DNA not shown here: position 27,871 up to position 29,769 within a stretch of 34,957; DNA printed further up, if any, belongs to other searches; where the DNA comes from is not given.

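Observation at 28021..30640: Two-gene operon: cytidylyltransferase-like / radical-SAM / SPASM fusion protein, translationally coupled to a GT-A-like glycosyltransferase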

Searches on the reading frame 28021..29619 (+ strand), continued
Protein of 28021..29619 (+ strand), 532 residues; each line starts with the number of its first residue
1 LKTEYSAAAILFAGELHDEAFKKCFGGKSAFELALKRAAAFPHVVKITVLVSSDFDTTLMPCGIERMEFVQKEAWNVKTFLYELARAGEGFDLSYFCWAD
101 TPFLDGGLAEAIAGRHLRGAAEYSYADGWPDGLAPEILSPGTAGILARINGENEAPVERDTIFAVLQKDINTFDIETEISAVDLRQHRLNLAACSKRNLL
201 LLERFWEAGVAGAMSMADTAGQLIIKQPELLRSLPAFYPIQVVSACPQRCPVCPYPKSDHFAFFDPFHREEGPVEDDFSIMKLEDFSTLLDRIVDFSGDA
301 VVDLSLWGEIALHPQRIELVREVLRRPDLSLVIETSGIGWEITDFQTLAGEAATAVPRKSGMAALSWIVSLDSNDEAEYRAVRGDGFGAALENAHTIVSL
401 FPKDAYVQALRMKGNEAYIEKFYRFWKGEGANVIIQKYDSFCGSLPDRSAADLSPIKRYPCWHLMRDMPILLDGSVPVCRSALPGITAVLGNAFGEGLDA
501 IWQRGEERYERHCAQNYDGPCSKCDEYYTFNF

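Call 51: find_encoding_contigs(protein=P0431, flank=9000, max_places=2)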
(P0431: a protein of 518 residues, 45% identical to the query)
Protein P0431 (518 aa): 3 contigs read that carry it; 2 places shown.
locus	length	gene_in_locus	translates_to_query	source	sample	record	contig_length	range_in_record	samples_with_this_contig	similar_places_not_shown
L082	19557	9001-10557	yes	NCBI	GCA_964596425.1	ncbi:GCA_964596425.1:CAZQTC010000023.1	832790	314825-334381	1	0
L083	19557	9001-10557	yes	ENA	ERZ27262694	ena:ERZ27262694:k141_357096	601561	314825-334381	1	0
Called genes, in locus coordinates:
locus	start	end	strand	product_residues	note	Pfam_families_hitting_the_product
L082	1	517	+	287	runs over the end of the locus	PF01513:NAD_kinase, PF20143:NAD_kinase_C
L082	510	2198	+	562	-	PF02463:SMC_N, PF13476:AAA_23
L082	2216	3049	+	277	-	-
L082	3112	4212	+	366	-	-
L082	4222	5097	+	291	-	PF01551:Peptidase_M23, PF27332:TP_0781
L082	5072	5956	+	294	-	PF13489:Methyltransf_23, PF03141:Methyltransf_29 (weak), PF07021:MetW, PF08241:Methyltransf_11, PF08242:Methyltransf_12 (weak), PF13649:Methyltransf_25, PF13847:Methyltransf_31 (weak)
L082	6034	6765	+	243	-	PF16258:DUF4912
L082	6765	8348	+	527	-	PF03065:Glyco_hydro_57, PF09210:BE_C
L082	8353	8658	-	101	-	PF01740:STAS, PF13466:STAS_2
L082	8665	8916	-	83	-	-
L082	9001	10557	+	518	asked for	PF04055:Radical_SAM, PF13186:SPASM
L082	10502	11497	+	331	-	-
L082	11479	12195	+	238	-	PF02348:CTP_transf_3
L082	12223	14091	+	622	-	PF02353:CMAS (weak), PF13489:Methyltransf_23, PF08241:Methyltransf_11, PF08242:Methyltransf_12, PF13649:Methyltransf_25, PF13847:Methyltransf_31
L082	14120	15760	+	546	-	PF18130:ATPgrasp_N (weak), PF01071:GARS_A, PF02655:ATP-grasp_3, PF02786:CPSase_L_D2 (weak), PF07478:Dala_Dala_lig_C, PF13535:ATP-grasp_4, PF18603:LAL_C2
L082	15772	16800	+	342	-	PF01520:Amidase_3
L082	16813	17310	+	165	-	PF10646:Germane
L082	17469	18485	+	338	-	PF04620:FlaA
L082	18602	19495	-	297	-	PF00763:THF_DHG_CYH, PF02882:THF_DHG_CYH_C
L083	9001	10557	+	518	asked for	PF04055:Radical_SAM, PF13186:SPASM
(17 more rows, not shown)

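Call 61: search_protein_families(library=ncbifam, proteins=[L004:5252-5944:+, L004:5941-7809:+, L006:5173-6798:+, L006:7886-8374:+, L082:11479-12195:+, L082:12223-14091:+, L082:14120-15760:+, L082:10532-11497:+], max_evalue=0.01)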
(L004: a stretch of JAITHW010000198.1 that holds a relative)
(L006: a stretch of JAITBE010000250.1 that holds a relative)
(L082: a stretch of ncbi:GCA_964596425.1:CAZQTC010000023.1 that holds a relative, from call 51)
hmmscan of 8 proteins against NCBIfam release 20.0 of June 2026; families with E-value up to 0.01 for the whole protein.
L004:5252-5944:+ (230 aa): 8 families
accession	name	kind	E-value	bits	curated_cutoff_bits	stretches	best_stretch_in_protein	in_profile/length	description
NF009905.0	PRK13368.1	subfamily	8.3e-14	51.5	255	1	3-116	4-117/243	3-deoxy-manno-octulosonate cytidylyltransferase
NF003952.0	PRK05450.1-5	subfamily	1.5e-12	47.2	193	1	3-112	4-115/250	3-deoxy-manno-octulosonate cytidylyltransferase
TIGR00466.1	kdsB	equivalog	3.1e-08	33.3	155.2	1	3-120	4-123/241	3-deoxy-manno-octulosonate cytidylyltransferase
NF003948.0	PRK05450.1-1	equivalog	7.1e-08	32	281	1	2-106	6-113/248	3-deoxy-manno-octulosonate cytidylyltransferase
NF003950.0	PRK05450.1-3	subfamily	2.2e-05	23.9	234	1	3-109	4-113/248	3-deoxy-manno-octulosonate cytidylyltransferase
TIGR02665.1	molyb_mobA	equivalog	7.2e-05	22.9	151.85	1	11-120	10-120/186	molybdenum cofactor guanylyltransferase MobA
NF011056.0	PRK14489.1-1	equivalog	0.00055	19.2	379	1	3-101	8-101/363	bifunctional molybdenum cofactor guanylyltransferase MobA/molybdopterin-guanine dinucleotide biosynthesis adaptor protein MobB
TIGR03584.1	PseF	equivalog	0.0057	16.3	205.7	0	5-64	3-60/222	pseudaminic acid cytidylyltransferase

L004:5941-7809:+ (622 aa): 9 families
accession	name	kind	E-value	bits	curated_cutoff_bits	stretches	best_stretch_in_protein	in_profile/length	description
TIGR01983.1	UbiG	equivalog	5.8e-10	38.8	102.95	1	406-522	28-153/228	bifunctional 2-polyprenyl-6-hydroxyphenol methylase/3-demethylubiquinol 3-O-methyltransferase UbiG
NF045667.1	MTase_DVU1556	equivalog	3.6e-09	36.4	155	1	423-521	24-120/213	DVU_1556 family methyltransferase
TIGR03590.1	PseG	equivalog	3.7e-08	33.3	153.55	1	150-242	170-267/280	UDP-2,4-diacetamido-2,4,6-trideoxy-beta-L-altropyranose hydrolase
NF001244.0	PRK00216.1-5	equivalog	5.1e-06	25.9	216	1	412-519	42-152/236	bifunctional demethylmenaquinone methyltransferase/2-methoxy-6-polyprenyl-1,4-benzoquinol methylase UbiE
TIGR04345.1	ovoA_Cterm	equivalog_domain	2.4e-05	24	170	1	483-523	132-172/242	putative 4-mercaptohistidine N1-methyltransferase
NF043040.1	corrin_prot_MT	hypoth_equivalog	9.7e-05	21.9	180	1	407-519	26-146/216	corrinoid protein-associated methyltransferase CpaM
TIGR02072.1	BioC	equivalog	0.00012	22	184.95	1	413-523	25-135/244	malonyl-ACP O-methyltransferase BioC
TIGR01934.1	MenG_MenH_UbiE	subfamily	0.00031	20.1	158.35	1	421-519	39-140/223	ubiquinone/menaquinone biosynthesis methyltransferase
NF007610.0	PRK10258.1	equivalog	0.0026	17.1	342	1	413-522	36-140/251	malonyl-ACP O-methyltransferase BioC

L006:5173-6798:+ (541 aa): 35 families (the best 25 are shown)
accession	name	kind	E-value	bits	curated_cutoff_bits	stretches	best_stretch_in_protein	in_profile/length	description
NF002563.0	PRK02186.1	subfamily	8.2e-38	130.2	625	1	65-409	62-405/890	argininosuccinate lyase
NF006766.0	PRK09288.1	equivalog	2.4e-13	49.6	339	1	4-192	10-199/396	formate-dependent phosphoribosylglycinamide formyltransferase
TIGR01142.1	purT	equivalog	3.2e-11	42.8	502.15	1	8-192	1-186/380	phosphoribosylglycinamide formyltransferase 2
TIGR01205.1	D_ala_D_alaTIGR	subfamily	3.1e-10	39.6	245.65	1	103-198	99-198/318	D-alanine--D-alanine ligase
TIGR03909.1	pyrrolys_PylC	equivalog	5e-10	38.6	248.3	1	15-205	7-181/374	3-methylornithine--L-lysine ligase PylC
NF002378.0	PRK01372.1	subfamily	5.9e-10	38.3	243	1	107-267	97-257/305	D-alanine--D-alanine ligase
NF005543.0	PRK07206.1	subfamily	3.5e-09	35.8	302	1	144-295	146-302/416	hypothetical protein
NF002527.0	PRK01966.1-3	equivalog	2.7e-08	33.4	310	1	102-209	110-219/332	D-alanine--D-alanine ligase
NF053745.1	AAntcapLigBacD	equivalog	1.1e-07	30.6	850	1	76-124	102-150/471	alanine--anticapsin ligase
NF003671.0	PRK05294.1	equivalog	1.5e-07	29.4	599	1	94-212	650-770/1058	carbamoyl-phosphate synthase large subunit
TIGR01369.1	CPSaseII_lrg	equivalog_domain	4.5e-07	27.9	1027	1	99-213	658-774/1052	carbamoyl-phosphate synthase (glutamine-hydrolyzing) large subunit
TIGR02068.2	cya_phycin_syn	equivalog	2.8e-06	25.7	850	1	107-198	210-301/862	cyanophycin synthetase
NF002528.0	PRK01966.1-4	subfamily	4.6e-06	25.7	262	1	108-275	139-323/366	D-alanine--D-alanine ligase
TIGR00877.1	purD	equivalog_domain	9.1e-06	24.7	288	1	102-214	96-214/425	phosphoribosylamine--glycine ligase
TIGR02144.1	LysX_arch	equivalog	1e-05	24.8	275.6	1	88-202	64-182/281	lysine biosynthesis protein LysX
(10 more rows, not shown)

L006:7886-8374:+ (162 aa): 0 families

L082:11479-12195:+ (238 aa): 2 families
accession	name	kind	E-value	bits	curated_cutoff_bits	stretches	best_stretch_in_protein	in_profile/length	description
NF009905.0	PRK13368.1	subfamily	1.4e-05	24.5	255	1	10-124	5-119/243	3-deoxy-manno-octulosonate cytidylyltransferase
NF003952.0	PRK05450.1-5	subfamily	4.6e-05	22.7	193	1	15-121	10-118/250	3-deoxy-manno-octulosonate cytidylyltransferase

L082:12223-14091:+ (622 aa): 23 families
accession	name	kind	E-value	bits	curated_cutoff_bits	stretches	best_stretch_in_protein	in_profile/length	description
TIGR03590.1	PseG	equivalog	1.2e-16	61.1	153.55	2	159-270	169-266/280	UDP-2,4-diacetamido-2,4,6-trideoxy-beta-L-altropyranose hydrolase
TIGR01983.1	UbiG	equivalog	1.8e-13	50.3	102.95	1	405-537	22-155/228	bifunctional 2-polyprenyl-6-hydroxyphenol methylase/3-demethylubiquinol 3-O-methyltransferase UbiG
TIGR02021.1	BchM-ChlM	equivalog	2.9e-08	33.4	158.9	1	436-580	56-202/218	magnesium protoporphyrin IX methyltransferase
NF045667.1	MTase_DVU1556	equivalog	1.5e-07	31.1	155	1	436-580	24-164/213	DVU_1556 family methyltransferase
TIGR02072.1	BioC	equivalog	1.1e-06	28.6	184.95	1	418-537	17-136/244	malonyl-ACP O-methyltransferase BioC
NF043040.1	corrin_prot_MT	hypoth_equivalog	3.3e-06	26.7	180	1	436-531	43-145/216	corrinoid protein-associated methyltransferase CpaM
NF010135.0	PRK13609.1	equivalog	5.6e-06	25.5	500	1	196-311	223-344/388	diglucosyl diacylglycerol synthase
NF041255.1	mycofact_MftM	equivalog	2.6e-05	23.7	200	1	437-513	142-219/289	mycofactocin oligosaccharide methyltransferase MftM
NF001244.0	PRK00216.1-5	equivalog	2.8e-05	23.5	216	1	432-532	48-152/236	bifunctional demethylmenaquinone methyltransferase/2-methoxy-6-polyprenyl-1,4-benzoquinol methylase UbiE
TIGR04345.1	ovoA_Cterm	equivalog_domain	0.00014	21.5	170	0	498-539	134-175/242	putative 4-mercaptohistidine N1-methyltransferase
NF008686.0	PRK11705.1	equivalog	0.00026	20.2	400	1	391-533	134-265/383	cyclopropane fatty acyl phospholipid synthase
TIGR00537.1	hemK_rel_arch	hypoth_equivalog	0.00049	19.8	87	1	437-503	22-87/179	HemK2/MTQ2 family protein methyltransferase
NF011529.0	PRK14968.1-3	equivalog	0.00056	19.4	162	1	437-503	37-103/198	putative methyltransferase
NF041650.1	nod_mtase_NodS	equivalog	0.00059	19.6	300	1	437-533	41-139/190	nodulation methyltransferase NodS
TIGR03534.1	RF_mod_PrmC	equivalog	0.00065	19.2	199.1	1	431-503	85-161/253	peptide chain release factor N(5)-glutamine methyltransferase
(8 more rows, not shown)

L082:14120-15760:+ (546 aa): 45 families (the best 25 are shown)
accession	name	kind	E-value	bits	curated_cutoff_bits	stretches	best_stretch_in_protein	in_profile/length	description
NF002563.0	PRK02186.1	subfamily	7.6e-41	140.2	625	1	59-400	60-398/890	argininosuccinate lyase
NF005543.0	PRK07206.1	subfamily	3.1e-12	45.9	302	1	105-284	107-294/416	hypothetical protein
TIGR01205.1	D_ala_D_alaTIGR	subfamily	1.4e-11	44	245.65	1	103-200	103-202/318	D-alanine--D-alanine ligase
NF002378.0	PRK01372.1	subfamily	2e-11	43.2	243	1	104-217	98-206/305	D-alanine--D-alanine ligase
TIGR03909.1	pyrrolys_PylC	equivalog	1.6e-10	40.3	248.3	1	5-215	2-193/374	3-methylornithine--L-lysine ligase PylC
NF002527.0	PRK01966.1-3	equivalog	2.3e-09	36.9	310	1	105-210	117-222/332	D-alanine--D-alanine ligase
TIGR02144.1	LysX_arch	equivalog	3.9e-09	36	275.6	1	83-211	63-192/281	lysine biosynthesis protein LysX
NF010623.0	PRK14016.1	subfamily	8.9e-09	34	877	1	104-193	212-299/871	cyanophycin synthetase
TIGR02068.2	cya_phycin_syn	equivalog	2.4e-08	32.5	850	1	104-193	211-298/862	cyanophycin synthetase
NF003671.0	PRK05294.1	equivalog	2.5e-08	32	599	1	97-212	657-772/1058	carbamoyl-phosphate synthase large subunit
NF012215.1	D_ala_D_lac_VanD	exception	4.1e-08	32.9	700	1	91-212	112-232/343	D-alanine--(R)-lactate ligase VanD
NF002528.0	PRK01966.1-4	subfamily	5.8e-08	31.9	262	1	104-196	139-236/366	D-alanine--D-alanine ligase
NF000091.3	D_ala_D_ser_VanG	exception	7.4e-08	31.6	495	1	104-206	133-234/344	D-alanine--D-serine ligase VanG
NF000206.1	D_ala_D_lac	equivalog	9.8e-08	31.4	550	1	95-199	116-220/342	D-alanine--(R)-lactate ligase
TIGR00877.1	purD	equivalog_domain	1.1e-07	31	288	1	105-211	103-213/425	phosphoribosylamine--glycine ligase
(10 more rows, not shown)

L082:10532-11497:+ (321 aa): 0 families

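Call 62: search_solved_structures(query=L004:5941-6900:+, max_evalue=1)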
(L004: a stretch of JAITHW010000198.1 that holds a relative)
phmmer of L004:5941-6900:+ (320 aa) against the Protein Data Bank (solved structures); distinct sequences matched with E-value up to 1: 0.

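Call 83: find_encoding_contigs(protein=P0461, flank=9000, max_places=1)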
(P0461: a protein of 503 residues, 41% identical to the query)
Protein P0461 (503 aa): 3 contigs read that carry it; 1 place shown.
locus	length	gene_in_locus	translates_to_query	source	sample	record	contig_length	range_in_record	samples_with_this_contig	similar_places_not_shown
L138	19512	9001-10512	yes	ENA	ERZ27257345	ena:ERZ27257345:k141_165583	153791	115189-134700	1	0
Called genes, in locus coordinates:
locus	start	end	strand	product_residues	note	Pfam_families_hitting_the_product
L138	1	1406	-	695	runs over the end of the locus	PF00999:Na_H_Exchanger, PF00359:PTS_EIIA_2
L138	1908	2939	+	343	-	PF00072:Response_reg, PF13487:HD_5, PF01966:HD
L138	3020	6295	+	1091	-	PF00072:Response_reg, PF01590:GAF, PF13185:GAF_2 (faint), PF01590:GAF (weak), PF00512:HisKA, PF02518:HATPase_c, PF00072:Response_reg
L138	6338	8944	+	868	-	PF08448:PAS_4 (weak), PF00512:HisKA, PF02518:HATPase_c, PF00072:Response_reg, PF01627:Hpt (weak)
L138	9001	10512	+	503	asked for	PF04055:Radical_SAM, PF13186:SPASM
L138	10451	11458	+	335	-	-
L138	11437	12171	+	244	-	PF02348:CTP_transf_3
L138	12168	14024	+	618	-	PF13489:Methyltransf_23, PF07021:MetW (weak), PF13649:Methyltransf_25 (weak), PF13847:Methyltransf_31, PF08241:Methyltransf_11, PF08242:Methyltransf_12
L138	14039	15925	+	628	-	PF01071:GARS_A (faint), PF07478:Dala_Dala_lig_C, PF02655:ATP-grasp_3, PF02786:CPSase_L_D2 (weak), PF13535:ATP-grasp_4, PF18603:LAL_C2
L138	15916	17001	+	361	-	PF01520:Amidase_3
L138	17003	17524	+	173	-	-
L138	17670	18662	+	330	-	PF04620:FlaA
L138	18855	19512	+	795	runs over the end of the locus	PF01627:Hpt, PF07194:P2, PF02895:H-kinase_dim, PF02518:HATPase_c, PF01584:CheW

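Call 84: find_encoding_contigs(protein=P0504, flank=9000, max_places=1)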
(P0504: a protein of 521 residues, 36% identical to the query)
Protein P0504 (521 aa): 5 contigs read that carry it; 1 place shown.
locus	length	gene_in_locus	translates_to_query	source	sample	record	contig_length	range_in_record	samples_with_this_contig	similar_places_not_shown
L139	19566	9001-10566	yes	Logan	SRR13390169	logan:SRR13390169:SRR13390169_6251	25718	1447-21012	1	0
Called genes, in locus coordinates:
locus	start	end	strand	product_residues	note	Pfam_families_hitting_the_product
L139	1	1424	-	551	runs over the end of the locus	PF01590:GAF, PF13185:GAF_2, PF07228:SpoIIE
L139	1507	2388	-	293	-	-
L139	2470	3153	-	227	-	PF00149:Metallophos, PF12850:Metallophos_2 (faint)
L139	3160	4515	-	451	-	PF00515:TPR_1 (faint), PF07719:TPR_2 (faint), PF12895:ANAPC3 (faint), PF13174:TPR_6 (faint), PF13371:TPR_9 (faint), PF13432:TPR_16 (weak), PF14559:TPR_19, PF14559:TPR_19 (weak), +6 more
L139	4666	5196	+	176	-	PF13181:TPR_8 (faint), PF07719:TPR_2 (faint), PF13424:TPR_12 (faint), PF13431:TPR_17 (faint), PF13432:TPR_16 (faint), PF14559:TPR_19 (faint), PF13371:TPR_9 (faint), PF00515:TPR_1 (weak)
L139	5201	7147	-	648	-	PF02518:HATPase_c, PF13589:HATPase_c_3, PF01119:DNA_mis_repair, PF08676:MutL_C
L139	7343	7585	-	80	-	PF02609:Exonuc_VII_S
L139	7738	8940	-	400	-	PF13742:tRNA_anti_2, PF01336:tRNA_anti-codon, PF02601:Exonuc_VII_L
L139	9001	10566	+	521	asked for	PF04055:Radical_SAM (weak), PF13186:SPASM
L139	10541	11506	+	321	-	-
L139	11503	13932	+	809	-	PF02348:CTP_transf_3, PF13489:Methyltransf_23, PF08241:Methyltransf_11, PF08242:Methyltransf_12, PF13649:Methyltransf_25, PF13847:Methyltransf_31 (weak)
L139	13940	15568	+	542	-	PF22660:RS_preATP-grasp-like (weak), PF18130:ATPgrasp_N (faint), PF02655:ATP-grasp_3 (weak), PF07478:Dala_Dala_lig_C (weak), PF13535:ATP-grasp_4, PF18603:LAL_C2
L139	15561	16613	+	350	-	PF07833:Cu_amine_oxidN1 (weak), PF01520:Amidase_3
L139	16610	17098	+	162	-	PF10646:Germane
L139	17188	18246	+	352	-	PF04620:FlaA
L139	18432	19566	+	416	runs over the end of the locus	PF04607:RelA_SpoT, PF13181:TPR_8 (faint), PF07719:TPR_2 (faint), PF13414:TPR_11 (faint), PF13431:TPR_17 (faint), PF13432:TPR_16 (faint), PF13174:TPR_6 (faint), PF00515:TPR_1 (weak), +3 more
